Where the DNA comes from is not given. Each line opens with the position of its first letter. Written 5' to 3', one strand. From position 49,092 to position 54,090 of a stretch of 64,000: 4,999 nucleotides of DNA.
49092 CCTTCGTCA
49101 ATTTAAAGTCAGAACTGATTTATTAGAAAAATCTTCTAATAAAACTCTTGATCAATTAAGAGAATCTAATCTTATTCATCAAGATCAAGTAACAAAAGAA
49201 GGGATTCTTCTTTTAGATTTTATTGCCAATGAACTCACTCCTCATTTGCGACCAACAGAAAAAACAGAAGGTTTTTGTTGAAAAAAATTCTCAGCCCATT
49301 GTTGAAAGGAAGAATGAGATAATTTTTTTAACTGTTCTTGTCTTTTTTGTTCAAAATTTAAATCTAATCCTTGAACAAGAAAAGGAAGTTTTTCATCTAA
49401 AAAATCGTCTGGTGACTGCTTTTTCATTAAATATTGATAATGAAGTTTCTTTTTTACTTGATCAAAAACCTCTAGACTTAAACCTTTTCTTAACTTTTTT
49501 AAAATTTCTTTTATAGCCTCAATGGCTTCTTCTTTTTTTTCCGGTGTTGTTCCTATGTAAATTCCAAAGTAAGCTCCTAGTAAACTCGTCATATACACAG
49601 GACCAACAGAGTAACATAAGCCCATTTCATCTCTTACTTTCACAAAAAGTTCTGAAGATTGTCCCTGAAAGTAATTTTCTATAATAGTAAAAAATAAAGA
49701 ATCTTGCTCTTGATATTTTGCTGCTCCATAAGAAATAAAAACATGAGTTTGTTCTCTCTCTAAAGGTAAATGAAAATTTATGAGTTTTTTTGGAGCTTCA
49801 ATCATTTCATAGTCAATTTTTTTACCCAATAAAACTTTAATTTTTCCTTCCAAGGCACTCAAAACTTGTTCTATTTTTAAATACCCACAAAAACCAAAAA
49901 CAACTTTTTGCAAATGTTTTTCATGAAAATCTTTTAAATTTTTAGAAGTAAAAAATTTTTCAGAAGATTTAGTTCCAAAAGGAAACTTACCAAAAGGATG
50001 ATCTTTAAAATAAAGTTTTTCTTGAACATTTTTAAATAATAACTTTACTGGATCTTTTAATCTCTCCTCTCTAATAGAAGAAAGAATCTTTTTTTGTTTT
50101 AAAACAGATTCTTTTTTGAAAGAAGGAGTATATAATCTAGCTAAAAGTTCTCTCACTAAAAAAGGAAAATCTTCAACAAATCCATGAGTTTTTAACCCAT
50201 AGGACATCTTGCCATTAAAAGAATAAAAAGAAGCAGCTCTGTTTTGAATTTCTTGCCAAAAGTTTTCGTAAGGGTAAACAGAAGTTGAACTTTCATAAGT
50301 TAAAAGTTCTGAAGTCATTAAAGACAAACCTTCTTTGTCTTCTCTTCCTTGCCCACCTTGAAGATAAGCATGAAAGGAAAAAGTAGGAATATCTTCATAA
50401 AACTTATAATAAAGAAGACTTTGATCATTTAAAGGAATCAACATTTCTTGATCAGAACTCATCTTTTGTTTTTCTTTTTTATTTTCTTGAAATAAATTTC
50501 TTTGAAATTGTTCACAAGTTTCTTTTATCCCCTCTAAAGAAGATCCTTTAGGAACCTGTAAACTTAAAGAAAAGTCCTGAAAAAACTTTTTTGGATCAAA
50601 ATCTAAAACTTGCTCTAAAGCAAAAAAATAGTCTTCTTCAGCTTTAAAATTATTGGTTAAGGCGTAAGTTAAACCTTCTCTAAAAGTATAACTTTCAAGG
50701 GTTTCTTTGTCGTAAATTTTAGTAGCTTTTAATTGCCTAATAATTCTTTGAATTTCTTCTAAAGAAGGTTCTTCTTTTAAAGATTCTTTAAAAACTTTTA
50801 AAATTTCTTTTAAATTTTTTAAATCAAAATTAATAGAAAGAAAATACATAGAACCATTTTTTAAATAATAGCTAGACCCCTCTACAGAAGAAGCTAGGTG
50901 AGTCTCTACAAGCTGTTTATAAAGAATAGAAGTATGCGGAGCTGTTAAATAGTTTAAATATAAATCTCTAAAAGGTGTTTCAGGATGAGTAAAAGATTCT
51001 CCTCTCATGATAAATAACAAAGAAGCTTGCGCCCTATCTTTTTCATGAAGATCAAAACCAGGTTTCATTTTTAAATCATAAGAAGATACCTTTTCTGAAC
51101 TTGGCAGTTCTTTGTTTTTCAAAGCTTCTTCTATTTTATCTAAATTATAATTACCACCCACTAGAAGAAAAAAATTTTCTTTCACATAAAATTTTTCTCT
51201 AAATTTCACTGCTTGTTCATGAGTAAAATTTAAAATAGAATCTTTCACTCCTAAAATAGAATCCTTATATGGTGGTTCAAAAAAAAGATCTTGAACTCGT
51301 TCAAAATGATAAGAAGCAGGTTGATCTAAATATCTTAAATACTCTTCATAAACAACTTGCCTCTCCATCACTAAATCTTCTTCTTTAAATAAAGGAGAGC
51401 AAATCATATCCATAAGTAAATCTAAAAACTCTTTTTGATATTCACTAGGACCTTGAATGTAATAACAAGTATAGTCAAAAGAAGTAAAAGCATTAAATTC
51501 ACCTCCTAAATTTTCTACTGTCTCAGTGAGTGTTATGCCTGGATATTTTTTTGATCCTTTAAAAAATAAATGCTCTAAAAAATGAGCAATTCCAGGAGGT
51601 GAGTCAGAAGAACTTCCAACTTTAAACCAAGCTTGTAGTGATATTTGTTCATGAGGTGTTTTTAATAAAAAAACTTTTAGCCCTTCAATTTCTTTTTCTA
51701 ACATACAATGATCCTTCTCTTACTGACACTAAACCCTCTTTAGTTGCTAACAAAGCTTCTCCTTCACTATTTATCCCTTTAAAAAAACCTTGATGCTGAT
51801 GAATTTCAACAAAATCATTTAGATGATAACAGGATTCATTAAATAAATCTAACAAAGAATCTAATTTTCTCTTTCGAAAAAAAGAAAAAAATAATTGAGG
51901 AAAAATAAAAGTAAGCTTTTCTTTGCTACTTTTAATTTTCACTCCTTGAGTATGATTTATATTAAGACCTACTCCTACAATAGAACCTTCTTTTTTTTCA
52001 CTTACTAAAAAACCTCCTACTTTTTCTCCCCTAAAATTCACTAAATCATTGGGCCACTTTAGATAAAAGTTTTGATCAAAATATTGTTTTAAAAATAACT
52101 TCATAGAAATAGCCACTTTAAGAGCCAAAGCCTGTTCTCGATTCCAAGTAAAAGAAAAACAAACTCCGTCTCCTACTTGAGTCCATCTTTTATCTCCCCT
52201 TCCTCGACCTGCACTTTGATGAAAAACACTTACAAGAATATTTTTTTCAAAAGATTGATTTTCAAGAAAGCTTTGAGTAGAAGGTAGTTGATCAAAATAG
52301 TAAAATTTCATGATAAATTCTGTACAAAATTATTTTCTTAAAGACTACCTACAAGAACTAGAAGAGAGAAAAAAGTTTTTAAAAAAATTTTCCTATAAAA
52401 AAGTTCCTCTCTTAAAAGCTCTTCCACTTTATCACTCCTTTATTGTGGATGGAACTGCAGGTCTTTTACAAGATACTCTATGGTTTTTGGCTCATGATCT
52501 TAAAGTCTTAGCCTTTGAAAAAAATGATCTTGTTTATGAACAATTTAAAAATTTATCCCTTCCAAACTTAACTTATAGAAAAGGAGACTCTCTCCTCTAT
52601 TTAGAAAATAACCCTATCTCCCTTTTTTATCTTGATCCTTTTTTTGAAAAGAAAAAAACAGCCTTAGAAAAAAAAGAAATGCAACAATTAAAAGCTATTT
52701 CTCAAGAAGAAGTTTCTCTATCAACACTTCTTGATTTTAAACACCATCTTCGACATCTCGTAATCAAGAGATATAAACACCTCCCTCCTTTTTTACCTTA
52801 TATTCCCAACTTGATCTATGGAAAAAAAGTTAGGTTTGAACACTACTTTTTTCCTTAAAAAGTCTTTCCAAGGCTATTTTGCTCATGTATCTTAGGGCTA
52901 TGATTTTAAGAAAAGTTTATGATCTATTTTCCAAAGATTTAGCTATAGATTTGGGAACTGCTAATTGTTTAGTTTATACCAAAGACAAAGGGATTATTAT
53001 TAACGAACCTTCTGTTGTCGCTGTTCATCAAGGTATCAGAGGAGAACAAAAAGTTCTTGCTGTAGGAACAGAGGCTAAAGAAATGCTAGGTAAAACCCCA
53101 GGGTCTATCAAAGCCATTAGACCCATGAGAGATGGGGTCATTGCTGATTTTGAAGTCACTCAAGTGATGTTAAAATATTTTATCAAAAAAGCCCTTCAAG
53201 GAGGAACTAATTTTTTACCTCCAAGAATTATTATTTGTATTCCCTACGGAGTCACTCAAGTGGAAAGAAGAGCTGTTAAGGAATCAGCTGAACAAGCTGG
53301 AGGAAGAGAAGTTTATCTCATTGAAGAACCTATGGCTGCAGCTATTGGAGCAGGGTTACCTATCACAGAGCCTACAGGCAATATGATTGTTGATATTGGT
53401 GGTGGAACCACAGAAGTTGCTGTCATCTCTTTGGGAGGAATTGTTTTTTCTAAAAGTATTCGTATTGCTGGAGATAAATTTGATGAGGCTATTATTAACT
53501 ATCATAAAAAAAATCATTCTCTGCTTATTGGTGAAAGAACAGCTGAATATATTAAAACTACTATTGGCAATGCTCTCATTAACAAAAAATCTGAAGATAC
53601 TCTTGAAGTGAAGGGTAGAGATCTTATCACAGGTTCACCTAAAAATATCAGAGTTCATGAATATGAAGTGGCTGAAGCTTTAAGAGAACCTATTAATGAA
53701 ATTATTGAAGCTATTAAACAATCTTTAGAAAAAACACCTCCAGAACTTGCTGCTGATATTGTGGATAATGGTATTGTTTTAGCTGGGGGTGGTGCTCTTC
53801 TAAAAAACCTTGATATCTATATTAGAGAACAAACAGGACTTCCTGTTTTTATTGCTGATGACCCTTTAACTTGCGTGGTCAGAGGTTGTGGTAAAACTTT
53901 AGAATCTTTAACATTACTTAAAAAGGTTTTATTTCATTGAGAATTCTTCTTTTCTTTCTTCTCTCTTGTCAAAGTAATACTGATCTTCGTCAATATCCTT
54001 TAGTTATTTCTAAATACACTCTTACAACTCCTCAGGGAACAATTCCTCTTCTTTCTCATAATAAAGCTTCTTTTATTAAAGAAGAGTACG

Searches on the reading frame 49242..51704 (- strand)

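Call 62: search_protein_families(library=pfam, proteins=[window:49242-51704:-], max_evalue=0.00001)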
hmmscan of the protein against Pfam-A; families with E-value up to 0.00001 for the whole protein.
window:49242-51704:- (820 aa): 2 families
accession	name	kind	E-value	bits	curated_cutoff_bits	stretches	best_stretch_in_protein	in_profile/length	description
PF05193.26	Peptidase_M16_C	-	3.3e-34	118.8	23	2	585-754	2-181/181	Peptidase M16 inactive domain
PF00675.25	Peptidase_M16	-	6.7e-31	107.6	22.3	1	14-139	5-133/149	Insulinase (Peptidase family M16)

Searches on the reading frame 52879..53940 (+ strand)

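Call 62: search_protein_families(library=pfam, proteins=[window:52879-53940:+], max_evalue=0.00001)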
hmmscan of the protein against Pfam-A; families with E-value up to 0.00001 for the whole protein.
window:52879-53940:+ (353 aa): 6 families
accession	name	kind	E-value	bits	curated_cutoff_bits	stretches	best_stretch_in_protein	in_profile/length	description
PF06723.19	MreB_Mbl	-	2.6e-148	493.6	27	1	19-348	2-326/327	MreB/Mbl protein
PF14450.12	FtsA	-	4.3e-12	46.9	31.8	1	170-326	2-110/127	Cell division protein FtsA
PF00012.26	HSP70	-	2.6e-11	42.9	20.6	1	117-211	136-236/599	Hsp70 protein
PF00022.25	Actin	-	3.3e-11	42.9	27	1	23-211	9-189/410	Actin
PF11104.14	PilM_2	-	3e-06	26.8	27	0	298-327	277-306/340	Type IV pilus assembly protein PilM;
PF25216.1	Volactin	-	4.3e-06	26.9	35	1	52-337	51-317/321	Volactin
